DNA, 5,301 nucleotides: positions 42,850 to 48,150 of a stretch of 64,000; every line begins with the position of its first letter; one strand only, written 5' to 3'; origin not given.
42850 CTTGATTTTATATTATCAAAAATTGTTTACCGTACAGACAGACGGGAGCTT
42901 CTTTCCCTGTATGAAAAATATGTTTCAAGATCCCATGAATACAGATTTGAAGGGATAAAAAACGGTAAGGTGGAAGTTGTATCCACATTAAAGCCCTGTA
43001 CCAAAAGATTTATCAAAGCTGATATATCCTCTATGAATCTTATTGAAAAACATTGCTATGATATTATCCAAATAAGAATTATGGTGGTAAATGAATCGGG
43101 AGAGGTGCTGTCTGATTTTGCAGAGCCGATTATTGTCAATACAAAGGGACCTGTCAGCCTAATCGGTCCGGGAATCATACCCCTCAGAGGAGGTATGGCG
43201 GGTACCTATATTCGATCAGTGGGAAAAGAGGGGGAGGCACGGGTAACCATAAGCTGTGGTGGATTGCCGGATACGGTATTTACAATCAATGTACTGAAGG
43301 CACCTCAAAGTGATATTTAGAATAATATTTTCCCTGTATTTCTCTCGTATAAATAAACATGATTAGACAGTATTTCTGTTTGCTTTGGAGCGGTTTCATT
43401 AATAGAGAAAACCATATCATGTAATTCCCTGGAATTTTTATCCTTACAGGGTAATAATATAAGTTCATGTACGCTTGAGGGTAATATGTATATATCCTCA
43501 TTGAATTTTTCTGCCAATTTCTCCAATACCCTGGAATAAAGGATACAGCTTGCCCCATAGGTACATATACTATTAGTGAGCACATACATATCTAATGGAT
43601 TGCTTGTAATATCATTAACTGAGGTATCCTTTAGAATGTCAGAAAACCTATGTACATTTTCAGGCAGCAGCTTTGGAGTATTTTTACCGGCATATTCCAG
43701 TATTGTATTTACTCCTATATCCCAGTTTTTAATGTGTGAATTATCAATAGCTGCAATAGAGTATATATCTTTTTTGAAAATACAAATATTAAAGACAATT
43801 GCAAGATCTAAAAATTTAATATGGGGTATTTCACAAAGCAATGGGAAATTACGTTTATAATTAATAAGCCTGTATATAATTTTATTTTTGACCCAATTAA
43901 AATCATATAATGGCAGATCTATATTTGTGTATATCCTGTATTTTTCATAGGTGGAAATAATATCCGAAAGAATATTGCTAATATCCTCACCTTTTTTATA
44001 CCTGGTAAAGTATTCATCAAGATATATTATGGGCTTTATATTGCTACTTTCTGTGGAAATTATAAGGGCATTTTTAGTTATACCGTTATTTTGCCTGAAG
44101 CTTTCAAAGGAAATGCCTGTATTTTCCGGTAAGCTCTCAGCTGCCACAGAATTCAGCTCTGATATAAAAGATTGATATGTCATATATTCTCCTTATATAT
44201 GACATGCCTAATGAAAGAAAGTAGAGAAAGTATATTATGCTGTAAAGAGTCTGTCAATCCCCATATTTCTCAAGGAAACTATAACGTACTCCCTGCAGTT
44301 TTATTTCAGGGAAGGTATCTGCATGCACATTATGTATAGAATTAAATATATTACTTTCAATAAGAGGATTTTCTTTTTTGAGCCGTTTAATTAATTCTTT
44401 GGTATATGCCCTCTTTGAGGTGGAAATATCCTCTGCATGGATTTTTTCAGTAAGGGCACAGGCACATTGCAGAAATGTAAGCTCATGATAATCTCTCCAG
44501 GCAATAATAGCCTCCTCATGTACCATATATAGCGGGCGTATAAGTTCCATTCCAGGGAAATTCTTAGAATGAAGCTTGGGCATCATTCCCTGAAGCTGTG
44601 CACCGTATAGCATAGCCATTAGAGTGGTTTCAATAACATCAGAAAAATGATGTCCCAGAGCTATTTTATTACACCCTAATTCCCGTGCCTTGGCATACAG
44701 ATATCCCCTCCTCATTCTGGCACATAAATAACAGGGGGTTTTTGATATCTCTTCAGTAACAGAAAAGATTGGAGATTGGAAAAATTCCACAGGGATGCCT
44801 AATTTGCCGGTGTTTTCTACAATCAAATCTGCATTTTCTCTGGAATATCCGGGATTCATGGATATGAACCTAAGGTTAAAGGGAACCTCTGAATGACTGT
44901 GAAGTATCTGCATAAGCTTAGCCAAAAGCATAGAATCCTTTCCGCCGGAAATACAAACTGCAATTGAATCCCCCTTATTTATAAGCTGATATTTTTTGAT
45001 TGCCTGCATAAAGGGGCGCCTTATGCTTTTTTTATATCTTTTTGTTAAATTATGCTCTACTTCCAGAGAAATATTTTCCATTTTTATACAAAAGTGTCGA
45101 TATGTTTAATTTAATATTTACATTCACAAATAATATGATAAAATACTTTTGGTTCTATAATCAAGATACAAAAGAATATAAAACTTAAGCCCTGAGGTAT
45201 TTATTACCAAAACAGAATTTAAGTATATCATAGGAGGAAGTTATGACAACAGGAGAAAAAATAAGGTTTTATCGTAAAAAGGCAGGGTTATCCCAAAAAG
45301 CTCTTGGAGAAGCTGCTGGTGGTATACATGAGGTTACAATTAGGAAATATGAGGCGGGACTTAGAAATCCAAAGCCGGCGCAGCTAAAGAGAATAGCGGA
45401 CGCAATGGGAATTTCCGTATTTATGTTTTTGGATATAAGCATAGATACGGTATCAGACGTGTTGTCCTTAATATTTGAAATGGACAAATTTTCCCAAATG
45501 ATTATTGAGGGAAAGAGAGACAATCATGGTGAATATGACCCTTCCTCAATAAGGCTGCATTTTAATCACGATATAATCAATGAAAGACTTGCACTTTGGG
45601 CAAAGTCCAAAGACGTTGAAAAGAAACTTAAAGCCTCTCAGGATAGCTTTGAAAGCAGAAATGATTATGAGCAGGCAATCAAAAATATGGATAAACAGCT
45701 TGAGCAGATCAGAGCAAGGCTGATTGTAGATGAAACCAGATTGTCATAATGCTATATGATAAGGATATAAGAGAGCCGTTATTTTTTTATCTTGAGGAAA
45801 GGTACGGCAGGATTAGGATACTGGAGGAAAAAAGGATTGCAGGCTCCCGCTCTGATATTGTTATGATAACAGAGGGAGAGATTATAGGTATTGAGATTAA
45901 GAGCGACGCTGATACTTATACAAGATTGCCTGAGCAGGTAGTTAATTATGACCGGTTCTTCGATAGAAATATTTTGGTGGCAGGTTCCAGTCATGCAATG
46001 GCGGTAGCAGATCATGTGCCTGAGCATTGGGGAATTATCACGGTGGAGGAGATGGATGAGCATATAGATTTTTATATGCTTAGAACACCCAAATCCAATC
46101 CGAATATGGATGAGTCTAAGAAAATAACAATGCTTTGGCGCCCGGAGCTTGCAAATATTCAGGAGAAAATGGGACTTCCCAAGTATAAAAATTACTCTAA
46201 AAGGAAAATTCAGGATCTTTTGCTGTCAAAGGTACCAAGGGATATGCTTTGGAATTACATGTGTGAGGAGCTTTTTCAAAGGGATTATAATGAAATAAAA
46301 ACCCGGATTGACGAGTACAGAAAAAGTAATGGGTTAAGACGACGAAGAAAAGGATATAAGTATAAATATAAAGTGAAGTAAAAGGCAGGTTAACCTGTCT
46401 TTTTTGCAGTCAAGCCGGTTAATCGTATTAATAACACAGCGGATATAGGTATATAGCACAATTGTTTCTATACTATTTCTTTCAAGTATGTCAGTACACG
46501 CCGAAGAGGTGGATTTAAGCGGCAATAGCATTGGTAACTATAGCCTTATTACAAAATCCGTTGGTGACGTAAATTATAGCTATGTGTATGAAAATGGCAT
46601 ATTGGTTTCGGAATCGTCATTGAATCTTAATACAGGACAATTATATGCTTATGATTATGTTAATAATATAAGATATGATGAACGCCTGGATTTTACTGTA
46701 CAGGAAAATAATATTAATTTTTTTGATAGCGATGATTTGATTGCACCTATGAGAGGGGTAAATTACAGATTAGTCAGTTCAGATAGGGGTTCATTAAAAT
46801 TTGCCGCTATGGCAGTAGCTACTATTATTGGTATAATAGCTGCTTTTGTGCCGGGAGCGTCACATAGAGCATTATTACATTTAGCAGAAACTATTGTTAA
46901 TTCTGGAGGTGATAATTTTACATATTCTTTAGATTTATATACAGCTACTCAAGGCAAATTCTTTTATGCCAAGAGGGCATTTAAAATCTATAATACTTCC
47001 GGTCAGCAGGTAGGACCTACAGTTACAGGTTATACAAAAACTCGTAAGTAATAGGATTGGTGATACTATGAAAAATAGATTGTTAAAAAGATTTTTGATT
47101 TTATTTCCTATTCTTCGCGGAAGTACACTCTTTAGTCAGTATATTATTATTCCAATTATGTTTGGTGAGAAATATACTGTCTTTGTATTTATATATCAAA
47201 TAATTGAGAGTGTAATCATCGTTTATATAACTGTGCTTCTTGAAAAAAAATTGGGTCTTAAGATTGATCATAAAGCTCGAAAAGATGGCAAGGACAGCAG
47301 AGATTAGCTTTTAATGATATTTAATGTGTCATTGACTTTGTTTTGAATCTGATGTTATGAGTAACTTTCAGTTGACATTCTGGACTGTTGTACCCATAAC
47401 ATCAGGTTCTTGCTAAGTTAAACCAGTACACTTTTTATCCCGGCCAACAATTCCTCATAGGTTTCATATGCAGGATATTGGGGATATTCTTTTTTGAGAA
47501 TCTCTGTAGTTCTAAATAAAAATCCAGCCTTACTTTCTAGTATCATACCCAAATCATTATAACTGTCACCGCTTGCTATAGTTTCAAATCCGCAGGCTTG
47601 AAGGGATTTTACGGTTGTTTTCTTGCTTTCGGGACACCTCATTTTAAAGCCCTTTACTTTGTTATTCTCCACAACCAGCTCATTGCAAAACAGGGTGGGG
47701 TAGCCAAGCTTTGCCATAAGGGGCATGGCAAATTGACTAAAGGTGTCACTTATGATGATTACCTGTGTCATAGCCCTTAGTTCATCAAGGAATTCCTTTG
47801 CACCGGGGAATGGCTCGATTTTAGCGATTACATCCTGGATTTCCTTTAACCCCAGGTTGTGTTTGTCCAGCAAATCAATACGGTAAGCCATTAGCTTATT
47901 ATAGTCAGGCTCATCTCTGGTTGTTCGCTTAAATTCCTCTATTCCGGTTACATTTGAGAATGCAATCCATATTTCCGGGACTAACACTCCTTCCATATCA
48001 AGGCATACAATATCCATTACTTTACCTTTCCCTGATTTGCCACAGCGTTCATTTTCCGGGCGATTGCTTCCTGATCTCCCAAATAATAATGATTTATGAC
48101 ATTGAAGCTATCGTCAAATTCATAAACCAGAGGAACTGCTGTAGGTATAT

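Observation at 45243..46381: Translationally coupled XRE-HTH plus sce7726-like PD-(D/E)xK-fold gene pair: candidate uncharacterised conflict module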

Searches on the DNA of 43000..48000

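Call 96: search_rna_families(source=window, start=43000, end=48000, threshold=evalue, max_evalue=0.1)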
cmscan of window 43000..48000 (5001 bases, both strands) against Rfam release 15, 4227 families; matches with E-value up to 0.1: 0.
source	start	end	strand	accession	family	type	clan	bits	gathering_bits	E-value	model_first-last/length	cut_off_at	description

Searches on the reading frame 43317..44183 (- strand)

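Call 3: search_protein_families(library=pfam, proteins=[window:43317-44183:-], max_evalue=0.1)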
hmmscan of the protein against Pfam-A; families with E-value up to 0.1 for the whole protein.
window:43317-44183:- (288 aa): 1 family
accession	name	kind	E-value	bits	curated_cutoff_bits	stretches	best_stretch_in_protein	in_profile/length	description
PF18941.5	DUF5688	-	1.4e-83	281.3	34.5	1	3-281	1-290/290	Family of unknown function (DUF5688)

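Call 4: search_protein_families(library=ncbifam, proteins=[window:43317-44183:-], max_evalue=0.1)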
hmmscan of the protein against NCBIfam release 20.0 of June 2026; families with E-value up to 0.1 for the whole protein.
window:43317-44183:- (288 aa): 1 family
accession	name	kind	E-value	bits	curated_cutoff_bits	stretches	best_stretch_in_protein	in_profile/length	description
NF003008.0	PRK03824.1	equivalog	0.059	13.3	125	0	212-245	78-111/135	hydrogenase nickel incorporation protein HypA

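Call 5: search_protein_families(library=padloc, proteins=[window:43317-44183:-], max_evalue=0.1)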
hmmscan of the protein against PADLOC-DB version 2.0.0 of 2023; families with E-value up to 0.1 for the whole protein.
window:43317-44183:- (288 aa): 0 families

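Call 6: search_protein_families(library=phrogs, proteins=[window:43317-44183:-], max_evalue=0.01)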
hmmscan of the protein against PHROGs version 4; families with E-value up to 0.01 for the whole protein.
window:43317-44183:- (288 aa): 0 families

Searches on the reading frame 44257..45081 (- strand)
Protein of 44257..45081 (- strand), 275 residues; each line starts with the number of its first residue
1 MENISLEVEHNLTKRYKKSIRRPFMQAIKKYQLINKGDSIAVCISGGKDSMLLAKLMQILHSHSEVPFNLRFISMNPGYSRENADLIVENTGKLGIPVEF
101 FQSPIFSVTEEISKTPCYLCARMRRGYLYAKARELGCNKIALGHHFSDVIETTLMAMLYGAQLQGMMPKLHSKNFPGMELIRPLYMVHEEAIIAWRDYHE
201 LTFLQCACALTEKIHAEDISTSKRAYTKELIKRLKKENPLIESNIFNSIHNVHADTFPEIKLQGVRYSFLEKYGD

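Call 97: search_protein_families(library=pfam, proteins=[window:44257-45081:-], max_evalue=0.001)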
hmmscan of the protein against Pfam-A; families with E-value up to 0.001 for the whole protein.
window:44257-45081:- (275 aa): 1 family
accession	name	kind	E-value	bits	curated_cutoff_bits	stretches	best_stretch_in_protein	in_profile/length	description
PF01171.26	ATP_bind_3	-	3e-17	63.4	27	1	40-204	2-164/182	PP-loop family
